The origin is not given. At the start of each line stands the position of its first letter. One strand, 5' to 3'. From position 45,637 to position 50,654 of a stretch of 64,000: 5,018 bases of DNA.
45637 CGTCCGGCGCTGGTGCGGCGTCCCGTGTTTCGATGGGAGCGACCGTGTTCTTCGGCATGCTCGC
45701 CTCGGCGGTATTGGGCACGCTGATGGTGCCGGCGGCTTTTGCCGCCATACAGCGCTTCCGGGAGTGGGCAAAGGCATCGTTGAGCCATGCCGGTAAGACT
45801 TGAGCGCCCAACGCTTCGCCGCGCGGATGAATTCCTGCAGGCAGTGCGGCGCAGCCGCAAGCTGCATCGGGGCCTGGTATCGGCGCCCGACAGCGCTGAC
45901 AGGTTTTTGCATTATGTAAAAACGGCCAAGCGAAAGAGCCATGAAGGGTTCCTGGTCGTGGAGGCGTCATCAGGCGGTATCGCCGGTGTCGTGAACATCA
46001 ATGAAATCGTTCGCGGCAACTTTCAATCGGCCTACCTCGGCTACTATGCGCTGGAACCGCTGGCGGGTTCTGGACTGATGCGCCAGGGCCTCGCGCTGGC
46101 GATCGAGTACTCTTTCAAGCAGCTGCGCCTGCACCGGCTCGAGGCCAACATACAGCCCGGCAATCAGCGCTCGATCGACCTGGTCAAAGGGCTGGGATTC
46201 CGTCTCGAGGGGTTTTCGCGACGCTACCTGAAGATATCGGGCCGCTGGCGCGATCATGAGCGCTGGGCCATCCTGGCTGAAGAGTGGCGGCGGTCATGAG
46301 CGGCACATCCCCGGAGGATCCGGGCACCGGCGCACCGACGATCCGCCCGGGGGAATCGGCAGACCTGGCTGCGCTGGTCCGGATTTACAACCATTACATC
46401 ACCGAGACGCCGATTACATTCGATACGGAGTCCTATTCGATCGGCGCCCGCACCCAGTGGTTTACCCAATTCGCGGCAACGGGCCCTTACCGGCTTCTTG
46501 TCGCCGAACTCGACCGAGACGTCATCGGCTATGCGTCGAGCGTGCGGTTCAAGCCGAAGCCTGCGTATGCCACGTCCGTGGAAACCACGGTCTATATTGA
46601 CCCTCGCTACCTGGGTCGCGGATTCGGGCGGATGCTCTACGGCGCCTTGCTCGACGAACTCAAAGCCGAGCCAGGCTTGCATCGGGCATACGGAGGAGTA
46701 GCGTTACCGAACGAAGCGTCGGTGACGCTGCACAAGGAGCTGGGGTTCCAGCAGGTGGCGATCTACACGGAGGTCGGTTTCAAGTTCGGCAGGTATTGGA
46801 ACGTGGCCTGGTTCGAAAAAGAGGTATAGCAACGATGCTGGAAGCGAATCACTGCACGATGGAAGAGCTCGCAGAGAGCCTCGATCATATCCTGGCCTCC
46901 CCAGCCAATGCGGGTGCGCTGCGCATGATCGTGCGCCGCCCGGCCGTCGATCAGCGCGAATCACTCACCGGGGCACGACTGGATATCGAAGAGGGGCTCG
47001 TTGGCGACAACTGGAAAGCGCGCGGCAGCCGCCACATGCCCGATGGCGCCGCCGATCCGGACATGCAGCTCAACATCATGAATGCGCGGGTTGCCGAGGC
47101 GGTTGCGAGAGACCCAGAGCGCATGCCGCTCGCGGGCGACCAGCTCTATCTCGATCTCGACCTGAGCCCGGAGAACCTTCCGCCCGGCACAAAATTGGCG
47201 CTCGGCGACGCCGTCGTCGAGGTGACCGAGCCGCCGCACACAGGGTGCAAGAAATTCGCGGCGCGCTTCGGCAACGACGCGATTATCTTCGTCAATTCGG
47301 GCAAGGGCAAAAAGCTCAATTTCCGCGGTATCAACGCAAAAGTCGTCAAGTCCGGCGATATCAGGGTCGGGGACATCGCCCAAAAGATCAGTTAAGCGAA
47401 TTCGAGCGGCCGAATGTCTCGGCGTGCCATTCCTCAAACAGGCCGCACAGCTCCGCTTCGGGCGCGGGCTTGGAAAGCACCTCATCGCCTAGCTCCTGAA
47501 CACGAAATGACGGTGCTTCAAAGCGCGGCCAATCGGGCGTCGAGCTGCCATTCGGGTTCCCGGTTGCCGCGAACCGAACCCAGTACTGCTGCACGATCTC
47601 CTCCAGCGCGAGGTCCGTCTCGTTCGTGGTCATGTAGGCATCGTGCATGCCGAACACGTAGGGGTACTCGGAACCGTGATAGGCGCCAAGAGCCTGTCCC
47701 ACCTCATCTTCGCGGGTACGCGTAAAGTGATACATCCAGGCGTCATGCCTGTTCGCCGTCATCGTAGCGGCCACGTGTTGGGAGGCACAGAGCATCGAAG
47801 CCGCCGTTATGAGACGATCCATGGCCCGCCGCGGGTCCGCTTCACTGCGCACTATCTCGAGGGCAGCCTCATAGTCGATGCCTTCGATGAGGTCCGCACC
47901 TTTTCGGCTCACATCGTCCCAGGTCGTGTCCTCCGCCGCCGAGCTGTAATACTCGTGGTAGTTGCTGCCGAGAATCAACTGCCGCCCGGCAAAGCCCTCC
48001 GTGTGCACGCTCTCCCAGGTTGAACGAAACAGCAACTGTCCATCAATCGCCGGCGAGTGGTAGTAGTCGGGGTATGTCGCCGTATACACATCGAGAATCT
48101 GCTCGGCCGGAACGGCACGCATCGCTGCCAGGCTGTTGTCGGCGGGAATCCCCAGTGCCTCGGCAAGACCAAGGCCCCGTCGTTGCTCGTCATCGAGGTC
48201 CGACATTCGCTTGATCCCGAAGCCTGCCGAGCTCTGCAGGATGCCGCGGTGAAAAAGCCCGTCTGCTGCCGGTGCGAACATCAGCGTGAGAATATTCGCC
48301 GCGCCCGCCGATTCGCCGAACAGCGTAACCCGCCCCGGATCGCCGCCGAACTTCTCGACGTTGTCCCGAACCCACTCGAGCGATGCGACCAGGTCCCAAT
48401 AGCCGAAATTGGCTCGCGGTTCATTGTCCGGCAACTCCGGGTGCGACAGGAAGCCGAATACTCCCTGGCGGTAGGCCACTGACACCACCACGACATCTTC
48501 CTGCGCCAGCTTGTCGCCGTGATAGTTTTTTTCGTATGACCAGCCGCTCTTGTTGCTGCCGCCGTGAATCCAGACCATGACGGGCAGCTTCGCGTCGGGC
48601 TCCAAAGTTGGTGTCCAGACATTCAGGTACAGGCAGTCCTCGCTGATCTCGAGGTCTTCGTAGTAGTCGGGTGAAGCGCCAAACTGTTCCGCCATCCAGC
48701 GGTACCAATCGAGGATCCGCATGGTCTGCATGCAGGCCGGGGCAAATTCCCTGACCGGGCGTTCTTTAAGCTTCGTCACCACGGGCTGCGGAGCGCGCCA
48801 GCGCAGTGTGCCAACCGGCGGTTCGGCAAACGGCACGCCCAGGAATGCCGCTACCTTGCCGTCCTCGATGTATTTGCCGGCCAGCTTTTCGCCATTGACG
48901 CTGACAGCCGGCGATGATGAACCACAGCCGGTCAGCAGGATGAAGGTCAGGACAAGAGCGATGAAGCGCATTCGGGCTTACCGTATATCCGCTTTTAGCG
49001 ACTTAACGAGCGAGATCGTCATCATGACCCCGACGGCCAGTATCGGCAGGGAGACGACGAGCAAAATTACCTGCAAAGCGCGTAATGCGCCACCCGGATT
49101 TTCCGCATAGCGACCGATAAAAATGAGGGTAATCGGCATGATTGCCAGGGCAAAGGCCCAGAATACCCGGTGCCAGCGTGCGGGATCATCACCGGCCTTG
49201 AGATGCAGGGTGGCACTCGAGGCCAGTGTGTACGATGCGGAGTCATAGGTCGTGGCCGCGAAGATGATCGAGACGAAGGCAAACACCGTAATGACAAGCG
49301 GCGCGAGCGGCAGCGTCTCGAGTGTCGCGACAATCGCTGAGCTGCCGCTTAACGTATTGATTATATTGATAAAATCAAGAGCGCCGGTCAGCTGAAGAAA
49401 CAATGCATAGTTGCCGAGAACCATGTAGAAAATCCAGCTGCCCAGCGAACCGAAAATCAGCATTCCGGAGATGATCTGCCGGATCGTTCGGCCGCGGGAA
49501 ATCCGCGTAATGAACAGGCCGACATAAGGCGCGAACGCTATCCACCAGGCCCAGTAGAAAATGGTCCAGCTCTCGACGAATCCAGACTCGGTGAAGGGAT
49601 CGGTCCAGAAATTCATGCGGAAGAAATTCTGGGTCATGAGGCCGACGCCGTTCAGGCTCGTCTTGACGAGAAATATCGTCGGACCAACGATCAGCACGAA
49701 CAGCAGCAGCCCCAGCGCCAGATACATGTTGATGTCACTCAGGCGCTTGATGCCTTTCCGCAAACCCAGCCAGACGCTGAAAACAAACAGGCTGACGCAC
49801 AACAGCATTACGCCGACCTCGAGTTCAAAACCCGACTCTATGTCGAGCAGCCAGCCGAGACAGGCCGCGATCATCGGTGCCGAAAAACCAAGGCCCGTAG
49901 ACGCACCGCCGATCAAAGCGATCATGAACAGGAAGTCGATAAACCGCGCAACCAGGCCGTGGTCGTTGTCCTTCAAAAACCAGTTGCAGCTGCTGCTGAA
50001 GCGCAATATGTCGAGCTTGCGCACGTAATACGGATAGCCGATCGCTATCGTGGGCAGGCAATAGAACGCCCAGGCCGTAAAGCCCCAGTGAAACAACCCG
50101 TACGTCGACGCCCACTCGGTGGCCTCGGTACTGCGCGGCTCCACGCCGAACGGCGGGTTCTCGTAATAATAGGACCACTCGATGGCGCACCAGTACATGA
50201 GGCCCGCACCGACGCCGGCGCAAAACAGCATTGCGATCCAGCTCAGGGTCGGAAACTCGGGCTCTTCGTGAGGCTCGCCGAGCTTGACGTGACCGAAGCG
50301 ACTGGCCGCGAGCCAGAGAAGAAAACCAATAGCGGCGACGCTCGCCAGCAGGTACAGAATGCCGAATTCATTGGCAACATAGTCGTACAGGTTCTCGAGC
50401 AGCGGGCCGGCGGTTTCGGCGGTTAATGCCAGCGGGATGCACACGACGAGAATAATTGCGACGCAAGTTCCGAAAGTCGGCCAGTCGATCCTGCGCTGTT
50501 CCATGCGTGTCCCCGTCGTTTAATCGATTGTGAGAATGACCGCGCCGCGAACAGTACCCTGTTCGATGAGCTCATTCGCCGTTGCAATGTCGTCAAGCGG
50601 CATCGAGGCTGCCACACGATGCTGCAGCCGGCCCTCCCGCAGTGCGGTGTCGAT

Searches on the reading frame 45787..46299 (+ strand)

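Call 90: search_protein_families(library=pfam, proteins=[window:45787-46299:+], max_evalue=0.001)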
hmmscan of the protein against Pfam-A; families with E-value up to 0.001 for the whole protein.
window:45787-46299:+ (170 aa): 3 families
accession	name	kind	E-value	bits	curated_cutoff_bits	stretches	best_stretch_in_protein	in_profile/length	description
PF13302.13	Acetyltransf_3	-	3.1e-15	57.5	25.4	1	4-139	3-138/138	Acetyltransferase (GNAT) domain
PF13420.13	Acetyltransf_4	-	8.6e-12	45.8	24.3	1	30-157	30-153/155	Acetyltransferase (GNAT) domain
PF00583.31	Acetyltransf_1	-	4e-08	34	20.7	1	42-138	26-116/116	Acetyltransferase (GNAT) family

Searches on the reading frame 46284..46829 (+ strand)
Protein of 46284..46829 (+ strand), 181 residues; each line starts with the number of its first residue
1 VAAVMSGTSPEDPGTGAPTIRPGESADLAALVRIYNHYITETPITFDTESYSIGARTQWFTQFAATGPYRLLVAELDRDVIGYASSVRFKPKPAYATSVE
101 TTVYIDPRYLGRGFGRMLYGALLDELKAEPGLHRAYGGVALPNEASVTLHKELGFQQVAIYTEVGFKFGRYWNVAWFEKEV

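Call 90: search_protein_families(library=pfam, proteins=[window:46284-46829:+], max_evalue=0.001)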
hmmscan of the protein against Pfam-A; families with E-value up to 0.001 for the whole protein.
window:46284-46829:+ (181 aa): 4 families
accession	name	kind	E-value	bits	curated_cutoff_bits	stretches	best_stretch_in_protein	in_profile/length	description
PF13420.13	Acetyltransf_4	-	4.8e-16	59.6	24.3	1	23-176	4-155/155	Acetyltransferase (GNAT) domain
PF00583.31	Acetyltransf_1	-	1.1e-15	58.3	20.7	1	33-155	3-116/116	Acetyltransferase (GNAT) family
PF13302.13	Acetyltransf_3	-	1.8e-11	45.4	25.4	1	19-156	3-138/138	Acetyltransferase (GNAT) domain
PF13508.13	Acetyltransf_7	-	3.7e-07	30.9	27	1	69-156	3-83/84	Acetyltransferase (GNAT) domain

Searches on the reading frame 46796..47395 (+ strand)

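Call 90: search_protein_families(library=pfam, proteins=[window:46796-47395:+], max_evalue=0.001)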
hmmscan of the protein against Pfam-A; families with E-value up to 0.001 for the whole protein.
window:46796-47395:+ (199 aa): 1 family
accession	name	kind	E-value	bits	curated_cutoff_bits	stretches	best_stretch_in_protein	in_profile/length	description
PF03473.23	MOSC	-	1.1e-05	25.8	22.7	1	111-193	35-117/120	MOSC domain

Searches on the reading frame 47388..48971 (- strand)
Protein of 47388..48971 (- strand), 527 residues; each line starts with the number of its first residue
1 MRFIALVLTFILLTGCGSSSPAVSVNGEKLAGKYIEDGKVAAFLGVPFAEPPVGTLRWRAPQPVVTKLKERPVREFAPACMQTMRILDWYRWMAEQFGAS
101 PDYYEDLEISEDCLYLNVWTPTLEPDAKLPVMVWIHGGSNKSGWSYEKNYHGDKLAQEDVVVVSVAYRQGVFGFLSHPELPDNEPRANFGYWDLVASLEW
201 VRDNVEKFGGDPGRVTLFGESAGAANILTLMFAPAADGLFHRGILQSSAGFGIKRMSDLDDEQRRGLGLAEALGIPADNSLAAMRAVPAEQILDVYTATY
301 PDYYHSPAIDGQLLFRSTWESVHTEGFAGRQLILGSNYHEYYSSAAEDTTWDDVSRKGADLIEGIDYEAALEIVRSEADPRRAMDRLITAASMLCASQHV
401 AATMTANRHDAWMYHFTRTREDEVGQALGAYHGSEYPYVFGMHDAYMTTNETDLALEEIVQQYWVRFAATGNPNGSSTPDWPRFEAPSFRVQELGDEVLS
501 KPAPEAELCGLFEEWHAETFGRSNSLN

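Call 90: search_protein_families(library=pfam, proteins=[window:47388-48971:-], max_evalue=0.001)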
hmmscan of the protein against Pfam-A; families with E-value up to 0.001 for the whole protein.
window:47388-48971:- (527 aa): 3 families
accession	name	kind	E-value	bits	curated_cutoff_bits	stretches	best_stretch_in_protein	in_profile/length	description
PF00135.34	COesterase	-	6e-98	329.5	27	1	20-491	2-493/515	Carboxylesterase family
PF20434.5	BD-FAE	-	4.4e-09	36.6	26.8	1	125-225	9-101/215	BD-FAE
PF07859.19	Abhydrolase_3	-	2.9e-07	30.9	25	1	132-231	1-88/210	alpha/beta hydrolase fold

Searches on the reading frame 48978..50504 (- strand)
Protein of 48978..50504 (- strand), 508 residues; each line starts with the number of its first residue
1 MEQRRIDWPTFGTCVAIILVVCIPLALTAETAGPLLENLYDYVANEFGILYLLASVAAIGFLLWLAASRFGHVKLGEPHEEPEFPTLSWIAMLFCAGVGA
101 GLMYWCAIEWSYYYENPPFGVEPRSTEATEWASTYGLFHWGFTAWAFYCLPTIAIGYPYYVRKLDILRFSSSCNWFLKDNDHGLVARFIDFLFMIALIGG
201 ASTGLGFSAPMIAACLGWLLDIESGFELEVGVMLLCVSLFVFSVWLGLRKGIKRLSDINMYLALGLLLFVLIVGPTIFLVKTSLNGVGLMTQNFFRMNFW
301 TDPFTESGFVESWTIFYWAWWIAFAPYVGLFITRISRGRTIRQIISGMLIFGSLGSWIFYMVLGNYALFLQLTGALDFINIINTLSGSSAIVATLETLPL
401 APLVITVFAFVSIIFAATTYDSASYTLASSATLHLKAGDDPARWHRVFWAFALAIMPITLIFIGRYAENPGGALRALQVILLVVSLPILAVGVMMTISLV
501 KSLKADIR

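Call 90: search_protein_families(library=pfam, proteins=[window:48978-50504:-], max_evalue=0.001)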
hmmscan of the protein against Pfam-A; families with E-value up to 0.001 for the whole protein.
window:48978-50504:- (508 aa): 1 family
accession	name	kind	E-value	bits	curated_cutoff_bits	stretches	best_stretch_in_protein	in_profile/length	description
PF02028.23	BCCT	-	1.7e-146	488.9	27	1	11-505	2-484/485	BCCT, betaine/carnitine/choline family transporter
